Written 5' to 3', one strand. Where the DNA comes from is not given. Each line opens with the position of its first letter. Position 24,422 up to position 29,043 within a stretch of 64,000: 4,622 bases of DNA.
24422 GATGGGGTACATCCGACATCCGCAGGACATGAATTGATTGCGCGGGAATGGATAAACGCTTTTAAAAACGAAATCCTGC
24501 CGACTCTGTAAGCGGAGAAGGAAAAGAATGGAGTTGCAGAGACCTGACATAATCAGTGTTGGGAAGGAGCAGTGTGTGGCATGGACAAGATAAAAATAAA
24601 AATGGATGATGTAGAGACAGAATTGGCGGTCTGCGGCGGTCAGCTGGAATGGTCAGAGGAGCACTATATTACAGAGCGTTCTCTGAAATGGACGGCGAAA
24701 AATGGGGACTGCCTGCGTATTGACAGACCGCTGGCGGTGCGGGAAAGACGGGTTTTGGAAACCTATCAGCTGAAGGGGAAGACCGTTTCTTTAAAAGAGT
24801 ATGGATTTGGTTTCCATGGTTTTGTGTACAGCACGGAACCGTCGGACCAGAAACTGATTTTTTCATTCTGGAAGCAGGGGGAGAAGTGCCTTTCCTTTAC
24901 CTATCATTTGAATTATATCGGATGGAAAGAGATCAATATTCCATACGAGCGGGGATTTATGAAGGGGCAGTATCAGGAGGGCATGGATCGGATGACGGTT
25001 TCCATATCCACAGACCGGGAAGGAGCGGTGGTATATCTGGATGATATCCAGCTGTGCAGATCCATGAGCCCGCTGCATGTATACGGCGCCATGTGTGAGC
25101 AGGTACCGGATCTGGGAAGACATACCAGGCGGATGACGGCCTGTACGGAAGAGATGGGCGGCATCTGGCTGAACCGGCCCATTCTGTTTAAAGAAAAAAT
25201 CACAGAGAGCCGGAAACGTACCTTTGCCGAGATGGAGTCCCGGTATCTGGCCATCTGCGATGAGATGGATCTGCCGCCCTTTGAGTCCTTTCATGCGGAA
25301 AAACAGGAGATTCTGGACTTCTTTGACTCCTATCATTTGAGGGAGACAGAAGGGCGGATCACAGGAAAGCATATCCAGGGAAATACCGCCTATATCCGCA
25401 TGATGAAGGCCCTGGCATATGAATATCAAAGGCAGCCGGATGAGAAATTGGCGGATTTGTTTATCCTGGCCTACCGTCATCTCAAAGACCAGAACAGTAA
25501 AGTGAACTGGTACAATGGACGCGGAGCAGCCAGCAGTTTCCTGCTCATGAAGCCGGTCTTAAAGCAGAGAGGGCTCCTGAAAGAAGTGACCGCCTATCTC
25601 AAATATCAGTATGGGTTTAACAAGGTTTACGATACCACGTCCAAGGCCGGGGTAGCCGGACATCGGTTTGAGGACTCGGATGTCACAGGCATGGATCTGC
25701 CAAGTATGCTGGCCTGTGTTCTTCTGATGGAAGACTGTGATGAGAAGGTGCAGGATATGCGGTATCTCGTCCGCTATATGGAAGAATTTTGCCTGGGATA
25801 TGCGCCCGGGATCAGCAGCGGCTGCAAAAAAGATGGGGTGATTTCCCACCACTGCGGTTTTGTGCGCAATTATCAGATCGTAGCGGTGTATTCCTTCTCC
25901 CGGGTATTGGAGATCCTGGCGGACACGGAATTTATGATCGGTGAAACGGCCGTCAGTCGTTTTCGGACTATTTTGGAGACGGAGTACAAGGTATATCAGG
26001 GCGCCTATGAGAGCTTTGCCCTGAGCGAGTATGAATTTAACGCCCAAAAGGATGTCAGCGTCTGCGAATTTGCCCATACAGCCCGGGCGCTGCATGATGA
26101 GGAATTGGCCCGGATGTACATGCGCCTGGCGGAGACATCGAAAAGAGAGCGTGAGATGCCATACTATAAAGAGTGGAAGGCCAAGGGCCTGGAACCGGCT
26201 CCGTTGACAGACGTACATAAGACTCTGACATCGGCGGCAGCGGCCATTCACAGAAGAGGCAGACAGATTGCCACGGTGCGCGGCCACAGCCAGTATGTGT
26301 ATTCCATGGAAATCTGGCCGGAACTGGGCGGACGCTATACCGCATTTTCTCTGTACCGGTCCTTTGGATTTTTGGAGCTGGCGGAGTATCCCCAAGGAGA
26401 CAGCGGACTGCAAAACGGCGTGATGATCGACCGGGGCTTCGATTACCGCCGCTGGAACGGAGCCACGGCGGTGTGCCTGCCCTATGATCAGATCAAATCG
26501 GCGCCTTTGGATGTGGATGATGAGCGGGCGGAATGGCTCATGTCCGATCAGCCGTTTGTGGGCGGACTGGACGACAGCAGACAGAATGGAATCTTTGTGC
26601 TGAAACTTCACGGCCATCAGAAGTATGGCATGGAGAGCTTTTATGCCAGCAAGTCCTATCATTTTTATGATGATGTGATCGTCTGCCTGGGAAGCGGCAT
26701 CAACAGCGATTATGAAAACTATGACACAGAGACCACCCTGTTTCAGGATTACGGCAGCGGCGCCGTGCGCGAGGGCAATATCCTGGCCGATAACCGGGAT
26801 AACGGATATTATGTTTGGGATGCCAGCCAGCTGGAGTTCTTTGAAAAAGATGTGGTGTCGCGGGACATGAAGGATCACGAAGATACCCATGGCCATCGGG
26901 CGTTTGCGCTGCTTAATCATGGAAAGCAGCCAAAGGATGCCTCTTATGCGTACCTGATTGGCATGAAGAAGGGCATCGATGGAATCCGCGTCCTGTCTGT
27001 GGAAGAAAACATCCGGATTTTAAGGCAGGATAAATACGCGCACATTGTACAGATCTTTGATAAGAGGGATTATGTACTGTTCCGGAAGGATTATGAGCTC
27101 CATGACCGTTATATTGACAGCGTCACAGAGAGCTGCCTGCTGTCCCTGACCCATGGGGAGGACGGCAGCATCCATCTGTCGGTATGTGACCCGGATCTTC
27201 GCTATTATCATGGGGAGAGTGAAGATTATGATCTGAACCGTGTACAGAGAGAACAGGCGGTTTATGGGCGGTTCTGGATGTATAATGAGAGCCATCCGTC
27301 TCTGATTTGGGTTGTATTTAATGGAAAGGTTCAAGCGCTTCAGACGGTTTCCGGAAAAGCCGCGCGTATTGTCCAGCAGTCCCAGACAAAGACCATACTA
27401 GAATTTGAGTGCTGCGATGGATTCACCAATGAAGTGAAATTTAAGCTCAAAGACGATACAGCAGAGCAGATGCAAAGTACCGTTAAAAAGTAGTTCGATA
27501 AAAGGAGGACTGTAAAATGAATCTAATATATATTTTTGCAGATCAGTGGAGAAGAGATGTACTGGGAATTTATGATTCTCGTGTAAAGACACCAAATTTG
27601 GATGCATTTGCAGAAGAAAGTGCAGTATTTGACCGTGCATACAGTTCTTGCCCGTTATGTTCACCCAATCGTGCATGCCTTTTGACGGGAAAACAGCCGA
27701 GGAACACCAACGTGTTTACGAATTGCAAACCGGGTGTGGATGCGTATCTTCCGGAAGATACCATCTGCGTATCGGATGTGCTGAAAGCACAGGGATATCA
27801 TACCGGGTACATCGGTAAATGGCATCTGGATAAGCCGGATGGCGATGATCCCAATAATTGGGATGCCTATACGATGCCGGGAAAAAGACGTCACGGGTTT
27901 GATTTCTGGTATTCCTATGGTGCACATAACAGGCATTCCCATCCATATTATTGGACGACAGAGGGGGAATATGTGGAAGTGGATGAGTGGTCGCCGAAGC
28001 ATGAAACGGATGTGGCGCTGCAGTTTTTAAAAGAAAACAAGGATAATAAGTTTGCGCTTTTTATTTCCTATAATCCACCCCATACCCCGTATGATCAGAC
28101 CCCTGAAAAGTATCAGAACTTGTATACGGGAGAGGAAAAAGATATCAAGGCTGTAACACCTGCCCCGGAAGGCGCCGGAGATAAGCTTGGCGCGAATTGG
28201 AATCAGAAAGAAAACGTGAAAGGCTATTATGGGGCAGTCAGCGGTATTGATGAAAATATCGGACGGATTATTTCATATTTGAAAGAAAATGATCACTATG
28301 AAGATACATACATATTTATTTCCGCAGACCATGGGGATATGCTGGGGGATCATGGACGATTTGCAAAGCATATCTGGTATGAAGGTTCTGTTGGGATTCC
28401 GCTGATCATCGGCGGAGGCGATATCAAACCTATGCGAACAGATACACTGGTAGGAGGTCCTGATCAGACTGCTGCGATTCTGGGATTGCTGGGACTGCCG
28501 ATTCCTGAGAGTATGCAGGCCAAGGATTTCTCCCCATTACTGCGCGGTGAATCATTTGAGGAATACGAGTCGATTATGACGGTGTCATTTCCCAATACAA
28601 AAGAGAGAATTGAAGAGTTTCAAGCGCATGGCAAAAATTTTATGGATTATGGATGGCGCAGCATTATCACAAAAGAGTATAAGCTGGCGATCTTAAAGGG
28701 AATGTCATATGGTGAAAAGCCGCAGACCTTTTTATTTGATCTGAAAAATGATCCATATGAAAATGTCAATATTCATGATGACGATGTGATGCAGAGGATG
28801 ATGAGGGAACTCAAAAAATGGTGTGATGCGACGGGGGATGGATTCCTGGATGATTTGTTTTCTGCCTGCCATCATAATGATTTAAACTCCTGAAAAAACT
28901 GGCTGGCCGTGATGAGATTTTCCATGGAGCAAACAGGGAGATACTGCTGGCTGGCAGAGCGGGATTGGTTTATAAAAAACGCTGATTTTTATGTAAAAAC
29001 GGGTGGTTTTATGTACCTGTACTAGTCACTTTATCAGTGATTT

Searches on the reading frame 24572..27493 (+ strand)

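Call 44: search_protein_families(library=pfam, proteins=[window:24572-27493:+])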
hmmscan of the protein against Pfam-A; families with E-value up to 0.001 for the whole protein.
window:24572-27493:+ (973 aa): 3 families
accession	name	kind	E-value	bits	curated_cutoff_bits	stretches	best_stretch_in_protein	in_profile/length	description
PF09093.17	Lyase_catalyt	-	2.8e-24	86.4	25.1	1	273-524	93-357/359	Lyase, catalytic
PF09092.17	Lyase_N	-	3.1e-18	66.6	26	1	19-162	18-150/166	Lyase, N terminal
PF02278.25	Lyase_8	-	1.1e-11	45.2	27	1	652-796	89-249/254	Polysaccharide lyase family 8, super-sandwich domain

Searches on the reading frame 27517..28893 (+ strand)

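Call 45: search_protein_families(library=pfam, proteins=[window:27517-28893:+])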
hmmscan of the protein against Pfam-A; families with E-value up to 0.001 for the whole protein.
window:27517-28893:+ (458 aa): 3 families
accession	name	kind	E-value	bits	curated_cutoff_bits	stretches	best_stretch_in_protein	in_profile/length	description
PF00884.28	Sulfatase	-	7.4e-52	177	25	1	2-326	2-300/301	Sulfatase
PF16347.10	SGSH_C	-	3.6e-14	53.6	29.3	1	277-434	1-146/154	N-sulphoglucosamine sulphohydrolase, C-terminal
PF01663.27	Phosphodiest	-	1e-12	48.8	23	1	3-273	1-220/342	Type I phosphodiesterase / nucleotide pyrophosphatase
